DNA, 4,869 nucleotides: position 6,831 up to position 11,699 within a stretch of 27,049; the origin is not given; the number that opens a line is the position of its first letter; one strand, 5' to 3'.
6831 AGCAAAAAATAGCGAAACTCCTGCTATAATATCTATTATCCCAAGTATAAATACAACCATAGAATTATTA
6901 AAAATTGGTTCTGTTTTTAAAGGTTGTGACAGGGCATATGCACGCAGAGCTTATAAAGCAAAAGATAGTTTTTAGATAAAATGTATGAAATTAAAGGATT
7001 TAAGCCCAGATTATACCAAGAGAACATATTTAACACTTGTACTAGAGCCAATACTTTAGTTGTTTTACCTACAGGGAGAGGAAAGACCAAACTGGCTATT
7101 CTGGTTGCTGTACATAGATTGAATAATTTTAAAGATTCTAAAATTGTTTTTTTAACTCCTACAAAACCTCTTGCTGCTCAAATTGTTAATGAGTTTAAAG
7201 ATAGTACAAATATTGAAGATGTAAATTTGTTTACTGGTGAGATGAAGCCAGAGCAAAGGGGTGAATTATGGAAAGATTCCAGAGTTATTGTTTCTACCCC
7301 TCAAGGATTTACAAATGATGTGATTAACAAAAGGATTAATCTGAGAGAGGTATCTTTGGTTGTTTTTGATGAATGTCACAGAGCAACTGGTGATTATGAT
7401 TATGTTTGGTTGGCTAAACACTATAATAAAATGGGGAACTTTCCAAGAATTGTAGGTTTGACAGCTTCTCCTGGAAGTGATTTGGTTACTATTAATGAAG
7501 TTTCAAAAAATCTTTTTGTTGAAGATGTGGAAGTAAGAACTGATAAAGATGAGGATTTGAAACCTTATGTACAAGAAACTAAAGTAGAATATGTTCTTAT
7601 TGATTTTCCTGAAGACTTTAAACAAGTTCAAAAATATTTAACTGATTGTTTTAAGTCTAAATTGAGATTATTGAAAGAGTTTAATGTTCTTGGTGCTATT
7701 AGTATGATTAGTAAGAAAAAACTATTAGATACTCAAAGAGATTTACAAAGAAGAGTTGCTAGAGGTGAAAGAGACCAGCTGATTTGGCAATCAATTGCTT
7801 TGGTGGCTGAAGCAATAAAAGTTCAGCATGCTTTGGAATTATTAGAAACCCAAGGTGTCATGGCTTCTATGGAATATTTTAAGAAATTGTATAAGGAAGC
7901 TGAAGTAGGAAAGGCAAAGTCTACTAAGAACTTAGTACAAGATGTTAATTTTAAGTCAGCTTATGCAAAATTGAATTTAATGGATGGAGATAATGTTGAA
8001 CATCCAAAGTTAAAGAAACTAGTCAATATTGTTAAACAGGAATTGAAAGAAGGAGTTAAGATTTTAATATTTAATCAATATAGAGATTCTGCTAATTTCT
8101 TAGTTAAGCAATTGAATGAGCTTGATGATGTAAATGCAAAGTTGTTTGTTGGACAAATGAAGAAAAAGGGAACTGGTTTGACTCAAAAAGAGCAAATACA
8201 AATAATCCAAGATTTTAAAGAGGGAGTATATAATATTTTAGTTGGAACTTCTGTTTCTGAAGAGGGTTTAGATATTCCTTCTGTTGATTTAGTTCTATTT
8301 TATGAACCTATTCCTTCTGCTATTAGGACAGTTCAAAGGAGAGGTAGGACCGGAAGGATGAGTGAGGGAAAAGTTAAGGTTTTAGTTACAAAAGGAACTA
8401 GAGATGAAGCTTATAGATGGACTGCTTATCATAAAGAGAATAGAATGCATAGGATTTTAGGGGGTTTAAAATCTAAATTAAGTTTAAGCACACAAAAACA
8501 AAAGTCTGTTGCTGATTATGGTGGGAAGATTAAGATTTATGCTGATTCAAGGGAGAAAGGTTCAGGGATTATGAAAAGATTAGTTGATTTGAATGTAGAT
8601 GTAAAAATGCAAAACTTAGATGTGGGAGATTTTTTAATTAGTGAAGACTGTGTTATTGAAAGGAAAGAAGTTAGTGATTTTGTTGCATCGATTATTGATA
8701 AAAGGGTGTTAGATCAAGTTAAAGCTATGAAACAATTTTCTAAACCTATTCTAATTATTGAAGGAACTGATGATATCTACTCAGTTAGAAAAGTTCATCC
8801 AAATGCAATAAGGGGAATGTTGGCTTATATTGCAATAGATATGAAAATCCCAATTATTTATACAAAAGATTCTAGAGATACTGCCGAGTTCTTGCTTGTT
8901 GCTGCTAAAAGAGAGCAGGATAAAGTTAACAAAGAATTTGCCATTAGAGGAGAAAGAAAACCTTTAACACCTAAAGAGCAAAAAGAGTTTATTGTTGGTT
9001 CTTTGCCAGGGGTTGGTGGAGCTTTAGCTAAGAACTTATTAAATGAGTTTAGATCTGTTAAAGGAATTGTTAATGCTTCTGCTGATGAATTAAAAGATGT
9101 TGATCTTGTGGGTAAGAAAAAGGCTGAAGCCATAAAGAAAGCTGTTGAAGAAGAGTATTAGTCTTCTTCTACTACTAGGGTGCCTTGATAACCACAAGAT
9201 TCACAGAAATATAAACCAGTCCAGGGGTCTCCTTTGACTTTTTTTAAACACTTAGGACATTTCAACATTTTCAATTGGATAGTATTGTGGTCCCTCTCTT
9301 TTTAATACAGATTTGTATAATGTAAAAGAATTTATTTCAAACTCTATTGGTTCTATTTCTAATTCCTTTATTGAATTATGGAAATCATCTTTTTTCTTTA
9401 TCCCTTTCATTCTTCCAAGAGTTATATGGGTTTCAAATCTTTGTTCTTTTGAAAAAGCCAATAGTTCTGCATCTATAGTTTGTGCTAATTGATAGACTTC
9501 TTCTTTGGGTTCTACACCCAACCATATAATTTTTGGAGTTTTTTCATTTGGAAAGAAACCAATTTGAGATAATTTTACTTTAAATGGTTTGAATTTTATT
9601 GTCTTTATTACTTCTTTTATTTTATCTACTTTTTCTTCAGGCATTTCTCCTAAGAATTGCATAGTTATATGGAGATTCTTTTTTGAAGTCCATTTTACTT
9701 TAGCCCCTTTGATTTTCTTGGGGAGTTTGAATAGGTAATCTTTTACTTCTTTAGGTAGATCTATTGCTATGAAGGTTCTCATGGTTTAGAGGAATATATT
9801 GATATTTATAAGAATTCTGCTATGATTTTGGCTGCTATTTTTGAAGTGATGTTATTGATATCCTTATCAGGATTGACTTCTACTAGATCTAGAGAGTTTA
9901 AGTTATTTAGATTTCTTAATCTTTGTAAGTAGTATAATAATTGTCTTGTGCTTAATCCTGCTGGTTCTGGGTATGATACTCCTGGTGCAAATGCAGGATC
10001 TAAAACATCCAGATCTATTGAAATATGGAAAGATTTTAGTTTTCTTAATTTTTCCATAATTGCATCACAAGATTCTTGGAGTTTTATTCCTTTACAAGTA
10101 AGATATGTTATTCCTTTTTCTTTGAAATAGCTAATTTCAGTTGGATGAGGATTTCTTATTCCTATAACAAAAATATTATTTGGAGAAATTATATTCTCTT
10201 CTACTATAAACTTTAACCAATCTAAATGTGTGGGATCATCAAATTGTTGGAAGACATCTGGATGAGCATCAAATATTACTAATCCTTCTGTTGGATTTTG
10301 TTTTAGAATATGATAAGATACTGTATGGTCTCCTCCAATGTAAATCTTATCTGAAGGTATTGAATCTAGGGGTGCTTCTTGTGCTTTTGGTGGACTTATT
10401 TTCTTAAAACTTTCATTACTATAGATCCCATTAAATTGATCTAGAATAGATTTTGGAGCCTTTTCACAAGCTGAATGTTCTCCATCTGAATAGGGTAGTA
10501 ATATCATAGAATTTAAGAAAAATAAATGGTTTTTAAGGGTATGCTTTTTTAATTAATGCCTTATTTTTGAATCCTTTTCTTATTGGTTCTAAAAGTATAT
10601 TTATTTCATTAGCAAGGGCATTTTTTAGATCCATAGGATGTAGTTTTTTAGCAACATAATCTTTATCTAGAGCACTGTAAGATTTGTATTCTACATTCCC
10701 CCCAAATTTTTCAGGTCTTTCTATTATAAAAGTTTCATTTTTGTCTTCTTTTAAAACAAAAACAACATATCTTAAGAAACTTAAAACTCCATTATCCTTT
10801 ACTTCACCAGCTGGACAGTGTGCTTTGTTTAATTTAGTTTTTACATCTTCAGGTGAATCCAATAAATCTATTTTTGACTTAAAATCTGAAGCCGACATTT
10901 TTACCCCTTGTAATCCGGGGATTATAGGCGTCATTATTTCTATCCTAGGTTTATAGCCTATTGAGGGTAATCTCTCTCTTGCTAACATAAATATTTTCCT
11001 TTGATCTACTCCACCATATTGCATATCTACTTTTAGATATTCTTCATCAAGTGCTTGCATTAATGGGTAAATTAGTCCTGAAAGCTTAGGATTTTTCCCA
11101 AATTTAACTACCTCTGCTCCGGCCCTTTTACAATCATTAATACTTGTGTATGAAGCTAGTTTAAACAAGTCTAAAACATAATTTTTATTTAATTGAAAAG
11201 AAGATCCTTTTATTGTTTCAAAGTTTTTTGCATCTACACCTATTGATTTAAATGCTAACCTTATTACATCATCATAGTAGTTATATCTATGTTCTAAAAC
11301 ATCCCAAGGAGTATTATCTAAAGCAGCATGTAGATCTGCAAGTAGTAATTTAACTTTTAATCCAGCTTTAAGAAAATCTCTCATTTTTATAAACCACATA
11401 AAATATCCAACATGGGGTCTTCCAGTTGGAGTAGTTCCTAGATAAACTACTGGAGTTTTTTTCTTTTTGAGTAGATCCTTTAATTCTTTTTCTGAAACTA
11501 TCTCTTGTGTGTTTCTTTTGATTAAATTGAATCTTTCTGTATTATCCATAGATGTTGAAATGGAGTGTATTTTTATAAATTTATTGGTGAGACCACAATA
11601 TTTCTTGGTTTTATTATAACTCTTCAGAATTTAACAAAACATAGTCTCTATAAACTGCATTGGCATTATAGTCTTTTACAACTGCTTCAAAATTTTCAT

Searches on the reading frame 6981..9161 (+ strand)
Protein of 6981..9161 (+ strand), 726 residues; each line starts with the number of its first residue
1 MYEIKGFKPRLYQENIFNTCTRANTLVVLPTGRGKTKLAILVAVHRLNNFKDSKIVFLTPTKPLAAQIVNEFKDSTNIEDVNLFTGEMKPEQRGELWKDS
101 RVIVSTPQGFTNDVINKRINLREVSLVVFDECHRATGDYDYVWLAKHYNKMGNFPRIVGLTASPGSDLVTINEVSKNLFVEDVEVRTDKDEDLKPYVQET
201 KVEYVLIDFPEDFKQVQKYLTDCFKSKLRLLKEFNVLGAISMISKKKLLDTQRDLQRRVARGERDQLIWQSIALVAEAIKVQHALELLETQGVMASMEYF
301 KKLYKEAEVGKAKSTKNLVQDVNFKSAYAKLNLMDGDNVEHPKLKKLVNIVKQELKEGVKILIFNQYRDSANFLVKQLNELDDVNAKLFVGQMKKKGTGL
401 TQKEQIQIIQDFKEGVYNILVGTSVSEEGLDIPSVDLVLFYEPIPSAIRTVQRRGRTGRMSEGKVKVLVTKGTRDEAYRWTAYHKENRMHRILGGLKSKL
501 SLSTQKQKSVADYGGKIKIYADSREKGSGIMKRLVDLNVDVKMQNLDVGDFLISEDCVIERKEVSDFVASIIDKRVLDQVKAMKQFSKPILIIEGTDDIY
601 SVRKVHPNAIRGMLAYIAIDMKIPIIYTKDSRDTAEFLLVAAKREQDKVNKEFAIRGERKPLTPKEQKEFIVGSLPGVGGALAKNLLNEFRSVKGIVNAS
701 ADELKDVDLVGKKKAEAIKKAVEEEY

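Call 22: search_protein_families(library=pfam, proteins=[window:6981-9161:+], max_evalue=0.001)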
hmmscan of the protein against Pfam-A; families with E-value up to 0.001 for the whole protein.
window:6981-9161:+ (726 aa): 9 families
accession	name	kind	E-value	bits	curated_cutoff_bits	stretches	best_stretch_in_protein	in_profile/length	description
PF02732.21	ERCC4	-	2.1e-30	105.9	24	1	522-638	2-137/140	ERCC4 domain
PF00270.35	DEAD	-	1.6e-26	93.5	26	1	12-167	3-163/167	DEAD/DEAH box helicase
PF00271.37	Helicase_C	-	2.2e-23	83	23.5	1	343-460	2-109/110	Helicase conserved C-terminal domain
PF21210.2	RNA_helicase_helical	-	8.7e-22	77.7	27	1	222-327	2-106/108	Putative ATP-dependent RNA helicase, helical bundle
PF04851.21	ResIII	-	2e-20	73.8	22.5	1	8-164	3-162/164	Type III restriction enzyme, res subunit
PF14520.12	HHH_5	-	6.5e-09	36.6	27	1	674-722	6-55/57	Helix-hairpin-helix domain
PF18766.7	SWI2_SNF2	-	1.9e-08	34.7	26.7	1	27-164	23-155/221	SWI2/SNF2 ATPase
PF12826.13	HHH_2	-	7.8e-08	32.8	27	1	674-720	7-53/64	Helix-hairpin-helix motif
PF00633.29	HHH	-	8.5e-07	29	24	1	692-720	1-29/30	Helix-hairpin-helix motif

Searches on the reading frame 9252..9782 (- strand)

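Call 22: search_protein_families(library=pfam, proteins=[window:9252-9782:-], max_evalue=0.001)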
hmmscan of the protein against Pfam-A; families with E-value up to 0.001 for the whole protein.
window:9252-9782:- (176 aa): 3 families
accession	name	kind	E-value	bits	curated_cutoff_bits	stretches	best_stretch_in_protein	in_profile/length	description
PF02834.22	LigT_PEase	-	6.9e-30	103.5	23.3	2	7-87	1-87/87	LigT like Phosphoesterase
PF13563.12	2_5_RNA_ligase2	-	1.3e-14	54.9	27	1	30-158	19-148/152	2'-5' RNA ligase superfamily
PF10469.15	AKAP7_NLS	-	1e-06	29.3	24.4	1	22-148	27-170/208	AKAP7 2'5' RNA ligase-like domain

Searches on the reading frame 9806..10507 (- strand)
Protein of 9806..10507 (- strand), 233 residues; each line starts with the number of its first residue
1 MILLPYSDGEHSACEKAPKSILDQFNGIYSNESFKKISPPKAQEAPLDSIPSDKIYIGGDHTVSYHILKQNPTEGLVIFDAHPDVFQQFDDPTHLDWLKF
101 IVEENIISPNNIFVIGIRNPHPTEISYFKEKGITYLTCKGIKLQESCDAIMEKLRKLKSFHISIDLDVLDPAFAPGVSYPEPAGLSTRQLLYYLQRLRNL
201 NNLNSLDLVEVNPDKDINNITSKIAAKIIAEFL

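Call 22: search_protein_families(library=pfam, proteins=[window:9806-10507:-], max_evalue=0.001)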
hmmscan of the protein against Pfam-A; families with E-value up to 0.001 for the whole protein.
window:9806-10507:- (233 aa): 1 family
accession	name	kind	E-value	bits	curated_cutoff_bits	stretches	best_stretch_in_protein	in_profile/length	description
PF00491.26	Arginase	-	1.2e-46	159.9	22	1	51-232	87-277/280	Arginase family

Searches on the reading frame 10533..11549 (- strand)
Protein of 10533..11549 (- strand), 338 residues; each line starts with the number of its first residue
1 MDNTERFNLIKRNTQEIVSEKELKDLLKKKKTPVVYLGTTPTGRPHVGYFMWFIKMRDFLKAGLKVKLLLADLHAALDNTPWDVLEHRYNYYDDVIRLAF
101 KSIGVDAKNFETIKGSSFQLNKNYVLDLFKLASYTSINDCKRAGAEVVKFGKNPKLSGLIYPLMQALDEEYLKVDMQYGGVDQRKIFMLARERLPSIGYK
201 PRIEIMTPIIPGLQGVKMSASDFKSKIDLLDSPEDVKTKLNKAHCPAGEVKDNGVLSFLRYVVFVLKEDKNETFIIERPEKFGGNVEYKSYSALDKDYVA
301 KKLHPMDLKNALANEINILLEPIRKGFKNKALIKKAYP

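Call 22: search_protein_families(library=pfam, proteins=[window:10533-11549:-], max_evalue=0.001)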
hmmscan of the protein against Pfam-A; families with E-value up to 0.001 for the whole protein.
window:10533-11549:- (338 aa): 1 family
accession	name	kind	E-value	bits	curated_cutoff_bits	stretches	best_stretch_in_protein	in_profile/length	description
PF00579.31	tRNA-synt_1b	-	4.8e-57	193.9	21.1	1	29-320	2-291/292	tRNA synthetases class I (W and Y)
